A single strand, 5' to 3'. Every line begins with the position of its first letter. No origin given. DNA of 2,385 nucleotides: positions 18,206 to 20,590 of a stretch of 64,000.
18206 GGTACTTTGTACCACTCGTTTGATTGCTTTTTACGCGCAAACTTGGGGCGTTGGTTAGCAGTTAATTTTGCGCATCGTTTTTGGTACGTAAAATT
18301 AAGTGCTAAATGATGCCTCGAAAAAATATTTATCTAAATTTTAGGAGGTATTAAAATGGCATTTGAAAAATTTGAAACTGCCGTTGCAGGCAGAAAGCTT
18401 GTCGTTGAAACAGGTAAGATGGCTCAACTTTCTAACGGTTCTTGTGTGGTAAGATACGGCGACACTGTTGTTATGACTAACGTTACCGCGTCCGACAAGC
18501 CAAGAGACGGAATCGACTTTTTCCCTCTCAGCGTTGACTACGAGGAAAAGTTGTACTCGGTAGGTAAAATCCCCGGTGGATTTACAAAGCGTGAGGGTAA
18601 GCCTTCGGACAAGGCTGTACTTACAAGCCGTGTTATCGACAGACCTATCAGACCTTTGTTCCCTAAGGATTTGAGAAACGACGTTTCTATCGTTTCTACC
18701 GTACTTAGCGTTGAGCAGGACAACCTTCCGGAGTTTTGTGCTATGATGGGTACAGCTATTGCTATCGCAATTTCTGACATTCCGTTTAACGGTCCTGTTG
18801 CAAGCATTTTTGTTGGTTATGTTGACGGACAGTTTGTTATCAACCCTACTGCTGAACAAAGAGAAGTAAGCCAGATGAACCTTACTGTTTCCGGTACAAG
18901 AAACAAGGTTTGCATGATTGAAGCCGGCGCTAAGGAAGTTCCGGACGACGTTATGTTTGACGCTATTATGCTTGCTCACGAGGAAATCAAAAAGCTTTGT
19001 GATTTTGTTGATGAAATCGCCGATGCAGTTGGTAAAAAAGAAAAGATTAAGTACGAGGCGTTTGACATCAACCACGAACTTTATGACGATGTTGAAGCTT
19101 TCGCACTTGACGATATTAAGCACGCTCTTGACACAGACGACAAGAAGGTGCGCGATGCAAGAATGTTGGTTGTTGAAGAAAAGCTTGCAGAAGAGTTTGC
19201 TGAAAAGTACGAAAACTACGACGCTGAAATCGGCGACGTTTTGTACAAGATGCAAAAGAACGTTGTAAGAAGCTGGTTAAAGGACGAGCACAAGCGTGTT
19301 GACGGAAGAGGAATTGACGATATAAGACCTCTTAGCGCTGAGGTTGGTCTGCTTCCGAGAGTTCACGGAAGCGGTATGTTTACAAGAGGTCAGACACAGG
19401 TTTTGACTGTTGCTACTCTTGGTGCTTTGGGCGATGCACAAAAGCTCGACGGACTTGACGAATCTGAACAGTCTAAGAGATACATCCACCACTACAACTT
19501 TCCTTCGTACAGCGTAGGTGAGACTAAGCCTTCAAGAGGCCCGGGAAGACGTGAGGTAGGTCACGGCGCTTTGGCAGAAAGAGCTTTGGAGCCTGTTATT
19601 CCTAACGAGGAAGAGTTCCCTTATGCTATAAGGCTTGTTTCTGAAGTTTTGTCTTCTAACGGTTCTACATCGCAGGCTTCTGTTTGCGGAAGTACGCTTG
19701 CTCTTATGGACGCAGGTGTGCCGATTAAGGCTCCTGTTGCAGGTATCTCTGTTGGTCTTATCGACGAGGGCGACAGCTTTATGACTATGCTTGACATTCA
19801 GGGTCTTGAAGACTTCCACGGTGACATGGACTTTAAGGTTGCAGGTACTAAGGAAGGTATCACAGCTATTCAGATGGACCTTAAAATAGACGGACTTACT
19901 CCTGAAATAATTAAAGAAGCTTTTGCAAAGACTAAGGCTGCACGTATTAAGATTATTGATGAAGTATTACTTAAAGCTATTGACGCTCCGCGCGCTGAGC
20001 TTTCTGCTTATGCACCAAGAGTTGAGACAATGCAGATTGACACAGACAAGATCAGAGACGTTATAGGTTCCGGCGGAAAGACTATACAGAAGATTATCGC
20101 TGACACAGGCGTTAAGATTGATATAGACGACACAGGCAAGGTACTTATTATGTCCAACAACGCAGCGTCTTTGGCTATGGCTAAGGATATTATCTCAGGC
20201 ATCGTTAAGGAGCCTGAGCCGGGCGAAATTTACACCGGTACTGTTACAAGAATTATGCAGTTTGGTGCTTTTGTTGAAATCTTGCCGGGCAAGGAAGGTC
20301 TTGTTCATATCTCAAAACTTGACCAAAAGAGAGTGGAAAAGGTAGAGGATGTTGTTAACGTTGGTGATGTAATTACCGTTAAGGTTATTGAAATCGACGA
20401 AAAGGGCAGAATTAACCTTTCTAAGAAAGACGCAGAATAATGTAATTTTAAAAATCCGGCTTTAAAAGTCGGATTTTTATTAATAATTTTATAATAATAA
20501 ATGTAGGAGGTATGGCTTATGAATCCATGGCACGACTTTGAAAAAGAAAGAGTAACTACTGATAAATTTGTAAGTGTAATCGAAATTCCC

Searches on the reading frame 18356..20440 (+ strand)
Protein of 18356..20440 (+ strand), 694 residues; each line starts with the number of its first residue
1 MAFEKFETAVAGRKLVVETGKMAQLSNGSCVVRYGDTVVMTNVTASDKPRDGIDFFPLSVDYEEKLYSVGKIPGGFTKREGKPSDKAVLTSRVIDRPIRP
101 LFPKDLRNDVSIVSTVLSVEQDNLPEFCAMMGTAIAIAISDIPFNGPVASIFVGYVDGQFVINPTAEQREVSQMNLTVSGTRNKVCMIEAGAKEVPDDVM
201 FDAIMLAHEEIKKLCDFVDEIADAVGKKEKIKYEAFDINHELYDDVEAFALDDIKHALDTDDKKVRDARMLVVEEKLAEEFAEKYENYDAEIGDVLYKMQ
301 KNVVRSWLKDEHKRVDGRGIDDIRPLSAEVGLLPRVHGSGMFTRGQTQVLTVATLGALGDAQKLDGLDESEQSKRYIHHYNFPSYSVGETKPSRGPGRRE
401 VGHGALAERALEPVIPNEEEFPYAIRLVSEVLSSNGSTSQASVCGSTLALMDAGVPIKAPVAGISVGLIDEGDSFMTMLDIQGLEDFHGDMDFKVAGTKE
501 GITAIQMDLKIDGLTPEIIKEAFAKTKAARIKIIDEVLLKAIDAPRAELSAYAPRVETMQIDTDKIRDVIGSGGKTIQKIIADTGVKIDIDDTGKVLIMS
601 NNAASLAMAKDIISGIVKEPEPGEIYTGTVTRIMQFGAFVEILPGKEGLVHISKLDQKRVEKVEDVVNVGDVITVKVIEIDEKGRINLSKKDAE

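Call 8: search_protein_families(library=pfam, proteins=[window:18356-20440:+])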
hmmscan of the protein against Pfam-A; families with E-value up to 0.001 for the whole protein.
window:18356-20440:+ (694 aa): 5 families
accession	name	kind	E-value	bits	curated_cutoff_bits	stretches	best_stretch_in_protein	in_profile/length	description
PF01138.27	RNase_PH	-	5e-58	195.6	25.5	2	323-456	2-130/130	3' exoribonuclease family, domain 1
PF03725.20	RNase_PH_C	-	2.2e-23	82.4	20.8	2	146-209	1-66/67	3' exoribonuclease family, domain 2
PF00575.29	S1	-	1.4e-21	77.1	22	1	619-691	1-74/74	S1 RNA binding domain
PF03726.19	PNPase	-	1.2e-12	48.5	24.6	1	241-318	1-80/81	Polyribonucleotide nucleotidyltransferase, RNA binding domain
PF00013.35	KH_1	-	4.5e-10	39.6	21.5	1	557-613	2-64/66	KH domain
